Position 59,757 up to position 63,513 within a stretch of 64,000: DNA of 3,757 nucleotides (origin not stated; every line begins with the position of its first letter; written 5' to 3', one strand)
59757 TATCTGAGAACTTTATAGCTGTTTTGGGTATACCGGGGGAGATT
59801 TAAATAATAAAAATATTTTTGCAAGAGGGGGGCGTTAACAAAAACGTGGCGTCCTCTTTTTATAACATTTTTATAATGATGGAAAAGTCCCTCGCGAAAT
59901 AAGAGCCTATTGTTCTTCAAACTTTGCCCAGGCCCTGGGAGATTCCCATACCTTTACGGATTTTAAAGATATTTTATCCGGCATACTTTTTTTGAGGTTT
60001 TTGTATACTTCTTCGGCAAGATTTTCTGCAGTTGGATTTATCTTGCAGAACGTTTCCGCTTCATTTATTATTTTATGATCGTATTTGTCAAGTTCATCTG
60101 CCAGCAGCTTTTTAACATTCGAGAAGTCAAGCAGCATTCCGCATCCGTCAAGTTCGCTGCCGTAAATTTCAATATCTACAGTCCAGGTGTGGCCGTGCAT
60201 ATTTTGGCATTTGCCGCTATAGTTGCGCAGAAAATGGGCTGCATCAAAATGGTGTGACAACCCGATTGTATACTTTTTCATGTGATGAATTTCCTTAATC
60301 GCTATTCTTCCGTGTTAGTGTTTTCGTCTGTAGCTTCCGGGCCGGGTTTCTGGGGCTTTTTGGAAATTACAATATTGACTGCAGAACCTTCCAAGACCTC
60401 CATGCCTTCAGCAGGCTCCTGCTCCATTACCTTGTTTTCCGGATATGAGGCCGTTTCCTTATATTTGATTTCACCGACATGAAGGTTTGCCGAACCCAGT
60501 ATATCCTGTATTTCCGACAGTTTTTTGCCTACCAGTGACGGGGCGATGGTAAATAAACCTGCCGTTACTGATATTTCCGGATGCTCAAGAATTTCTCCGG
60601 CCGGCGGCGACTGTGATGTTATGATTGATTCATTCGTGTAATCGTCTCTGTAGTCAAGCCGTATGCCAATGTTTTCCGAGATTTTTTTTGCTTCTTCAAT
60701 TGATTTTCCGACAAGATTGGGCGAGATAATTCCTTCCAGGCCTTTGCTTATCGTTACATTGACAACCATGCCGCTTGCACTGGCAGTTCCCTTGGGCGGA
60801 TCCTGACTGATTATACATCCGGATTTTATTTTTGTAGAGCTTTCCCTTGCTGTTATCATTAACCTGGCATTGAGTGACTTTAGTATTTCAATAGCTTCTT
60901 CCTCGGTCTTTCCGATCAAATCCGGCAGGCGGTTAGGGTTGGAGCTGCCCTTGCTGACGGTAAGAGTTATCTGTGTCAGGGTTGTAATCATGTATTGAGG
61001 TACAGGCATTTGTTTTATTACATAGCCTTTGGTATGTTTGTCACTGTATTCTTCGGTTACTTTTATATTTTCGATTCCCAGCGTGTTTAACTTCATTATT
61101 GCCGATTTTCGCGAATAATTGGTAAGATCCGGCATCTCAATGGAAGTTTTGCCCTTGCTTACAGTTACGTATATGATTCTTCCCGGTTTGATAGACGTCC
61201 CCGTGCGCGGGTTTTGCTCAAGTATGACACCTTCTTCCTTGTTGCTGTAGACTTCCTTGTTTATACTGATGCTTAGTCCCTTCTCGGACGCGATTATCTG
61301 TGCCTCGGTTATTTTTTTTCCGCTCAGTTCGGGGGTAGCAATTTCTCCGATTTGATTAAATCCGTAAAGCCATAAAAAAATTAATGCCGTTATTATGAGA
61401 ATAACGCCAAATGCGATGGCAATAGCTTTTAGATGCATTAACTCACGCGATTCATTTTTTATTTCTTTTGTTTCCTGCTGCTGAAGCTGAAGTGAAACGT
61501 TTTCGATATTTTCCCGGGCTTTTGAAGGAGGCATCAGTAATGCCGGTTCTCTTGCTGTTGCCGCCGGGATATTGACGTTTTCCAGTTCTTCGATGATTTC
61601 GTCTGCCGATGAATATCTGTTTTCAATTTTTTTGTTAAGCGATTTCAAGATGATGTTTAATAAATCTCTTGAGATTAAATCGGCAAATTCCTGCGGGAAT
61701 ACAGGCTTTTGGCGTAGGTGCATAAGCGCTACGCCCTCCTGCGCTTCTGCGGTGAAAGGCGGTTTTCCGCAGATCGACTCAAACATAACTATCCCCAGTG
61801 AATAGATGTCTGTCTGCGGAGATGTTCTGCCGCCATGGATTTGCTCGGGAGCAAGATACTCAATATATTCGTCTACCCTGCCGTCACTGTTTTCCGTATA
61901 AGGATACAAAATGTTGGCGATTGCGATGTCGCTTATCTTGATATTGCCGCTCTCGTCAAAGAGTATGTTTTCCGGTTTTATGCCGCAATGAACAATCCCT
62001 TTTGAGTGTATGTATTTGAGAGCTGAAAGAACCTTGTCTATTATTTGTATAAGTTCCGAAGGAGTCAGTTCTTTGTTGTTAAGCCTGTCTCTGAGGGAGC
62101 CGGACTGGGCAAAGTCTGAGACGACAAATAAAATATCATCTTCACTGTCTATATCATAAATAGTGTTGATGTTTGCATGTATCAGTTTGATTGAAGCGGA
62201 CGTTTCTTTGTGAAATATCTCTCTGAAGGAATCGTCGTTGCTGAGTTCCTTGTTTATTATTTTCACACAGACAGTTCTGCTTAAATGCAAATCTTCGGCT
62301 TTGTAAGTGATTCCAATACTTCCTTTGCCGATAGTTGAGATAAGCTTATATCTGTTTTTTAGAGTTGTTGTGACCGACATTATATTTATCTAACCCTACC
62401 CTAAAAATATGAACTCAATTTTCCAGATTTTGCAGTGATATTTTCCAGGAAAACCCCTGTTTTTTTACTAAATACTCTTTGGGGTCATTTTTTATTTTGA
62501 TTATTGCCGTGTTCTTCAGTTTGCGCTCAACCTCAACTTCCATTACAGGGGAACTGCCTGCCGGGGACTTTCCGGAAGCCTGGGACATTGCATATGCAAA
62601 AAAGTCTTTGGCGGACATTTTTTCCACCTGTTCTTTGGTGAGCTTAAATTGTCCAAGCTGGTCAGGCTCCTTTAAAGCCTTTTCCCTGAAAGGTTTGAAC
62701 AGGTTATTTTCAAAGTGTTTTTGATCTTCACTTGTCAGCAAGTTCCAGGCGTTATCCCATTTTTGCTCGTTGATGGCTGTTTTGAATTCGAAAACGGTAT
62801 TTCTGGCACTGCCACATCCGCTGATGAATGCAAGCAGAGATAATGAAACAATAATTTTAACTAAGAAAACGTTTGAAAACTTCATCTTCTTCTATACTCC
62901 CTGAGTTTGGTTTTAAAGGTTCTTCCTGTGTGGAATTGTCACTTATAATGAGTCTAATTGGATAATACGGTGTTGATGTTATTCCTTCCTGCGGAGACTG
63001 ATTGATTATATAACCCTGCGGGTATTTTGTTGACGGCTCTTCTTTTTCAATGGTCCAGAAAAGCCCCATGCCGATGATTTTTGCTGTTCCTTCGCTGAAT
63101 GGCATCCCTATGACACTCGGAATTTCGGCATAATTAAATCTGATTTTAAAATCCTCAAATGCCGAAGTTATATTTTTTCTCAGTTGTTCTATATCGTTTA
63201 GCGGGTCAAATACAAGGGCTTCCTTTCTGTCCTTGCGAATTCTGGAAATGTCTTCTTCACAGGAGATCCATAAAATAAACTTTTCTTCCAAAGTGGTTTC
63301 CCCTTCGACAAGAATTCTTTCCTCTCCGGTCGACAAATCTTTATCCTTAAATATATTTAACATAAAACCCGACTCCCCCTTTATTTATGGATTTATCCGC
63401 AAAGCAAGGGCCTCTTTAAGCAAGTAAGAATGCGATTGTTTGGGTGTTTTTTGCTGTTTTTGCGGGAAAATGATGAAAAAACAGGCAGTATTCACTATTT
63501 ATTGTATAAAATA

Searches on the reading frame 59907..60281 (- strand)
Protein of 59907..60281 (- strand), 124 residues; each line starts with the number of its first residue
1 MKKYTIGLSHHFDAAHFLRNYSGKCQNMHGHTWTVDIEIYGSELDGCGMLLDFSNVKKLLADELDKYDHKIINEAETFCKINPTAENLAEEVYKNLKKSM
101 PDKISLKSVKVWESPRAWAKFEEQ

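Call 65: search_protein_families(library=pfam, proteins=[window:59907-60281:-], max_evalue=0.001)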
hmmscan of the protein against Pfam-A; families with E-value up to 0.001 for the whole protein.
window:59907-60281:- (124 aa): 1 family
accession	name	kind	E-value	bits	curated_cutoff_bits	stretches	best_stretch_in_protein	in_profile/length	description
PF01242.24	PTPS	-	1.5e-39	135.1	22.4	1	8-123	4-120/121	6-pyruvoyl tetrahydropterin synthase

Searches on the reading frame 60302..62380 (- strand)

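Call 32: search_protein_families(library=pfam, proteins=[window:60302-62380:-], max_evalue=0.00001)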
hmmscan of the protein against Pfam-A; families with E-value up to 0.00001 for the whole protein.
window:60302-62380:- (692 aa): 3 families
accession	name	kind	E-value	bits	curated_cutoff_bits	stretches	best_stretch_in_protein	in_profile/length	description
PF03793.24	PASTA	-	1.1e-56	189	23.2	5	414-477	1-64/64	PASTA domain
PF00069.31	Pkinase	-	7.8e-47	160.3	31.7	1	11-263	1-258/263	Protein kinase domain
PF07714.23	PK_Tyr_Ser-Thr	-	3.4e-31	108.9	23.1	1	13-257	3-250/258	Protein tyrosine and serine/threonine kinase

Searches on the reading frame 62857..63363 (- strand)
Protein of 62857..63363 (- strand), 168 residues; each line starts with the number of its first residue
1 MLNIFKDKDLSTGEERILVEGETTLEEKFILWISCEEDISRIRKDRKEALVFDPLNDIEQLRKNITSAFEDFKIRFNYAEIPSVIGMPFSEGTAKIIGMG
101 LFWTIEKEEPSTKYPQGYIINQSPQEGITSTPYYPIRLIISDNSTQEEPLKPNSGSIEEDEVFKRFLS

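Call 32: search_protein_families(library=pfam, proteins=[window:62857-63363:-], max_evalue=0.00001)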
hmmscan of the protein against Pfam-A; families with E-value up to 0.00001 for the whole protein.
window:62857-63363:- (168 aa): 1 family
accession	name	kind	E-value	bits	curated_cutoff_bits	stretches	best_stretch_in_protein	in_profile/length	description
PF03793.24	PASTA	-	1.7e-06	28.3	23.2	1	80-141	2-63/64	PASTA domain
